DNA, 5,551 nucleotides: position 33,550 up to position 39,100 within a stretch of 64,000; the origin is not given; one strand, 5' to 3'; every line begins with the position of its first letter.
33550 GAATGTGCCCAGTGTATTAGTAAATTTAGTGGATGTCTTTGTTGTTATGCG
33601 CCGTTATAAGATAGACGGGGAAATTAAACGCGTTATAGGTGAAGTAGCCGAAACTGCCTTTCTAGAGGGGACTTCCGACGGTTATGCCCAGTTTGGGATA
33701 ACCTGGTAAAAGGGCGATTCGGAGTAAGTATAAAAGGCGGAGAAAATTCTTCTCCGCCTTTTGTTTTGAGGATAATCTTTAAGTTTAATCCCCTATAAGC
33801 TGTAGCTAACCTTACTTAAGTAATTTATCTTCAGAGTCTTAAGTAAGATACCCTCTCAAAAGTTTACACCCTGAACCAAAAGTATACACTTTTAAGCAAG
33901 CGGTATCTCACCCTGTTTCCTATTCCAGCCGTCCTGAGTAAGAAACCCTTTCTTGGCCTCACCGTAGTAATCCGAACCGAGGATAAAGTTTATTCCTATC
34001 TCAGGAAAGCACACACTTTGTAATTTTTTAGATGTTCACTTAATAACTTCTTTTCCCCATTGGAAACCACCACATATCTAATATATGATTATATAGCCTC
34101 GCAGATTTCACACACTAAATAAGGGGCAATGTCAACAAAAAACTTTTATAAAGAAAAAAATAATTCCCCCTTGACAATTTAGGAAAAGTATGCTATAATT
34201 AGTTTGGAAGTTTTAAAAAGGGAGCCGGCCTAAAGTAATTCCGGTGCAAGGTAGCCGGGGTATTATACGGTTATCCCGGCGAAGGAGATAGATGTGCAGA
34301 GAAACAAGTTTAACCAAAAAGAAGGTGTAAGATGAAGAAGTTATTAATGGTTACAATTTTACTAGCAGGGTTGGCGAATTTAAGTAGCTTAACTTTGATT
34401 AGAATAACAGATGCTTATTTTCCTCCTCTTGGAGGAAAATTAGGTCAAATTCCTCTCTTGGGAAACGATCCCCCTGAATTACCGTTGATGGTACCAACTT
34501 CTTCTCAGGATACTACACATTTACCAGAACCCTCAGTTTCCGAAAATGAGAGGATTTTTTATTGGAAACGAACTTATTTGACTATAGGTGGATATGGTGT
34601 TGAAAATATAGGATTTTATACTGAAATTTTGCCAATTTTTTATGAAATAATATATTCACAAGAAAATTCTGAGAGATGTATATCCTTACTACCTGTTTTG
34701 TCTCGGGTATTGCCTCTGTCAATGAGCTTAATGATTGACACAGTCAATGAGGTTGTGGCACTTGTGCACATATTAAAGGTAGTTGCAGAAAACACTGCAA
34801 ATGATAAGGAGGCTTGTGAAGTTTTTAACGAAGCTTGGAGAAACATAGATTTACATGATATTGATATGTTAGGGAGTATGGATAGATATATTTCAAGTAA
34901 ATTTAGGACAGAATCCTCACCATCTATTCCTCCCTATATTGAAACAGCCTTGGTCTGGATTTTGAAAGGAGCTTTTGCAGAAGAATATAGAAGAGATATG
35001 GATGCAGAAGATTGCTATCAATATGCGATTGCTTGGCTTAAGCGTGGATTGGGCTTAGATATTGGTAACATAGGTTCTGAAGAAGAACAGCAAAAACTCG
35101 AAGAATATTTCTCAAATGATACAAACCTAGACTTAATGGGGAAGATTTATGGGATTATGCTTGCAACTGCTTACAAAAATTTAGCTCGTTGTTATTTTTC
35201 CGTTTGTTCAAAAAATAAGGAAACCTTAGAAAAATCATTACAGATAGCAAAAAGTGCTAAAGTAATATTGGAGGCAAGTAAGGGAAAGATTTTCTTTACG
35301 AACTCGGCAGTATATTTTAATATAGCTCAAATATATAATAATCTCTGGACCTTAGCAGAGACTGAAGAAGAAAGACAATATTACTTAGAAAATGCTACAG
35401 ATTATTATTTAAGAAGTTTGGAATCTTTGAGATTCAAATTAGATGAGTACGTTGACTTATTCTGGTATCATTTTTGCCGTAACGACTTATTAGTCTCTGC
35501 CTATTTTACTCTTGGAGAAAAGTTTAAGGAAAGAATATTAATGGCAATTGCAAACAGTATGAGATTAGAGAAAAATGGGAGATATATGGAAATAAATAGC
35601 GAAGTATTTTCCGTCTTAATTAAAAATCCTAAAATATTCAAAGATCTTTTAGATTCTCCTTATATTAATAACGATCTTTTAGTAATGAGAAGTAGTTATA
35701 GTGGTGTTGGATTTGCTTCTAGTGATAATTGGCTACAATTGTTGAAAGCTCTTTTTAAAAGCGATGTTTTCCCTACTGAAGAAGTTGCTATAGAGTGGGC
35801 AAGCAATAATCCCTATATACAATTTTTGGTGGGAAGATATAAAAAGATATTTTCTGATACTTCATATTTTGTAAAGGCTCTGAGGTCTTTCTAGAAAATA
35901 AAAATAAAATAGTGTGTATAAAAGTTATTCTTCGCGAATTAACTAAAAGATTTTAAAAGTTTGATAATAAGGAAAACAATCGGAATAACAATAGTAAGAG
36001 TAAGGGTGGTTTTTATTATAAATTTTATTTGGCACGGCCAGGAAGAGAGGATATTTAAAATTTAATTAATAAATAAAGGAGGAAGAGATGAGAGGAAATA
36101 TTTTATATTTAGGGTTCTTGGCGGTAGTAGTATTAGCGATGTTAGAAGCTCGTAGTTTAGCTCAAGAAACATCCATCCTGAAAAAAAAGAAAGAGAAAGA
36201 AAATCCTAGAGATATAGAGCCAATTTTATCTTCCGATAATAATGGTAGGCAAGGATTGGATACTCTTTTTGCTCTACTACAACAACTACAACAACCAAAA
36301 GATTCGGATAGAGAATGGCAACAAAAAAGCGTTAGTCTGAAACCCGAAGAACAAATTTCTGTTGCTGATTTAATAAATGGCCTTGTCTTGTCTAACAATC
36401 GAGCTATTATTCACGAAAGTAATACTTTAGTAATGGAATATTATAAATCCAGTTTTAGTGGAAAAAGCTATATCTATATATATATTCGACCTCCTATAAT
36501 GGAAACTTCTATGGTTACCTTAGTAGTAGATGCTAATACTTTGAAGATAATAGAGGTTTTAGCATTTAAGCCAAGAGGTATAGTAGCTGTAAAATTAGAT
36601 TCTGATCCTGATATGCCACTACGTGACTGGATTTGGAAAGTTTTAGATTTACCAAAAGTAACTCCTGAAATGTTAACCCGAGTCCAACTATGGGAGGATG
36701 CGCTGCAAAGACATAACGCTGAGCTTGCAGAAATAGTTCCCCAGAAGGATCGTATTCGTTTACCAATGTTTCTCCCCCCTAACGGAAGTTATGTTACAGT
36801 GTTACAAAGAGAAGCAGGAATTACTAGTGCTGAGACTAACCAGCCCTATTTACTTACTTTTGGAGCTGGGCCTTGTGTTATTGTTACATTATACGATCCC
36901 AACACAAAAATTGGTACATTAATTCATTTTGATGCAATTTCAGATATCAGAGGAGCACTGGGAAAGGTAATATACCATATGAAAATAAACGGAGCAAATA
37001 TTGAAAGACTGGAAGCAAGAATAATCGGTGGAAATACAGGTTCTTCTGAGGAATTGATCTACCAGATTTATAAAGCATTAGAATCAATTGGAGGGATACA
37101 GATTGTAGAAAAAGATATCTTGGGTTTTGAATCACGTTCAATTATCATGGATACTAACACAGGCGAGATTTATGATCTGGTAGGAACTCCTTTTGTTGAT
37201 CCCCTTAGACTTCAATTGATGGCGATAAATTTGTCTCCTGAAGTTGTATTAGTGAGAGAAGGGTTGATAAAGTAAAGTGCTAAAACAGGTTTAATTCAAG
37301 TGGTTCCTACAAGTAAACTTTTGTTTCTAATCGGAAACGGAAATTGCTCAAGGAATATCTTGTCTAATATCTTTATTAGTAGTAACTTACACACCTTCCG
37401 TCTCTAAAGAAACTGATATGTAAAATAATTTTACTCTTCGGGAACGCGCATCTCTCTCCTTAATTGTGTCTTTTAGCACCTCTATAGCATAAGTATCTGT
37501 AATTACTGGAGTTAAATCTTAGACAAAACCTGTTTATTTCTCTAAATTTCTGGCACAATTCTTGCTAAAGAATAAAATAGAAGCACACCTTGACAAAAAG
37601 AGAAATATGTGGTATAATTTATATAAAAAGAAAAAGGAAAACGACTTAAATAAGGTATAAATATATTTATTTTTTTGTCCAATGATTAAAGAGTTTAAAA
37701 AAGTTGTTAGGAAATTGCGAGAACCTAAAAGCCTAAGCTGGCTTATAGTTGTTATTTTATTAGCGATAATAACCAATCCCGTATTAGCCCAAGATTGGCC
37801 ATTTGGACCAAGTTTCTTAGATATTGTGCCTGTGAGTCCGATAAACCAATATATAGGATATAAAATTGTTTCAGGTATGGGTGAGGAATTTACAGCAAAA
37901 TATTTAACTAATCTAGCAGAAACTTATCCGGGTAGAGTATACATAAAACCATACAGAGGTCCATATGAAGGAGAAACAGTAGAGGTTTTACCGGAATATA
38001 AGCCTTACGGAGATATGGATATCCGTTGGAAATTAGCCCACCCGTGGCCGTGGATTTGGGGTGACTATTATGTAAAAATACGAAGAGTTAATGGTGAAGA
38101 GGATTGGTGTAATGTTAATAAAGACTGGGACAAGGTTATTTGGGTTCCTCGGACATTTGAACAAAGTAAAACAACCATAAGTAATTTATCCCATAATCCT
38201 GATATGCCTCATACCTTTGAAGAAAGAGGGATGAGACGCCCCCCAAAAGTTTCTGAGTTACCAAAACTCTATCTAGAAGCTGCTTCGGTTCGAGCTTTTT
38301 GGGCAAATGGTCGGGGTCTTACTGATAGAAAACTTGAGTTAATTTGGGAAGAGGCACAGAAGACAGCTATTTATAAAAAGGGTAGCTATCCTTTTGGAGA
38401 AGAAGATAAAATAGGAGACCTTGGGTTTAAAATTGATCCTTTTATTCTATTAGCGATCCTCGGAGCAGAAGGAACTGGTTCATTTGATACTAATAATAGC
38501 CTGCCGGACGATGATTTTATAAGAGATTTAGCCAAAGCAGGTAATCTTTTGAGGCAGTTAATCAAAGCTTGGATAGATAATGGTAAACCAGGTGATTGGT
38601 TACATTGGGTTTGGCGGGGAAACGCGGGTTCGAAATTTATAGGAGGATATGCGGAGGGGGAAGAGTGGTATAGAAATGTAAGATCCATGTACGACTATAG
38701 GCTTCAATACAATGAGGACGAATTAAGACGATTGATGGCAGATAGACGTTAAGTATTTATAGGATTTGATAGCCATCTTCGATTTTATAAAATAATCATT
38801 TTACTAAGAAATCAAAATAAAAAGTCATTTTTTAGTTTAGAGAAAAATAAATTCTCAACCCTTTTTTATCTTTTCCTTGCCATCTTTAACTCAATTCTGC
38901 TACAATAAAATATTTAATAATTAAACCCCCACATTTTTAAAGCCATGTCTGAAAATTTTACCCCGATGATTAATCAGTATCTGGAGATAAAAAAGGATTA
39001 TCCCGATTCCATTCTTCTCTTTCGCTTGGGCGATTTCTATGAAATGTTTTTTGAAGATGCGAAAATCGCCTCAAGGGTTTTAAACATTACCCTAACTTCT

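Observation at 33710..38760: Lower-GC island of three signal-peptide proteins of unknown function, two behind perfect consensus promoters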

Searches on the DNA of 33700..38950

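Call 14: search_rna_families(source=window, start=33700, end=38950, threshold=evalue, max_evalue=5)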
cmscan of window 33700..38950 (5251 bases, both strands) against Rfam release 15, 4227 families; matches with E-value up to 5: 10.
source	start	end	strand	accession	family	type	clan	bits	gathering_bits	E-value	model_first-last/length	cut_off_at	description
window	33723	33825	-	RF02029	sraA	Gene; sRNA;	-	31.2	56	0.061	1-95/95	no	sraA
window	33730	33803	-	RF02057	STnc40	Gene; sRNA;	-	30.6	45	0.021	1-70/70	no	Salmonella enterica sRNA STnc40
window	33709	33815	-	RF00568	SNORA26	Gene; snRNA; snoRNA; HACA-box;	CL00032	21.8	40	1.5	1-122/122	no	Small nucleolar RNA SNORA26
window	33726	33782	-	RF02066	STnc320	Gene; sRNA;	-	20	50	3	1-55/55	no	Salmonella enterica sRNA STnc320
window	35211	35270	+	RF01726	SAM-II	Cis-reg; riboswitch;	-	19.9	44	2.9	1-60/60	no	SAM-II riboswitch aptamer (SAM-II long loop)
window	38312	38332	+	RF01111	SBWMV2_UPD-PKk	Cis-reg;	-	19.2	35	4.5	1-21/21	no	Pseudoknot of upstream pseudoknot domain (UPD) of the 3'UTR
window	34285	34331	+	RF01905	HOTAIR_2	Gene; lncRNA;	-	18.2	60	0.52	1-69/69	no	HOTAIR conserved region 2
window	37665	37699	+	RF02060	STnc410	Gene; sRNA;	-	17.6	50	2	1-158/158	no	Enterobacterial sRNA STnc410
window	33716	33785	+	RF02031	tpke11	Gene; sRNA;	-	17.6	43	4.2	1-77/77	no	tpke11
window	33722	33765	+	RF00084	CsrC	Gene; sRNA;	CL00106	16.8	61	0.066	202-244/255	no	CsrC RNA family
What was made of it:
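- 33736..33767 (+): Terminator-like hairpin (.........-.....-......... followed by a T run) after the ATPase remnant. It is conserved in the sister contig. The weak Rfam sRNA hits here are only this hairpin (call 14).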
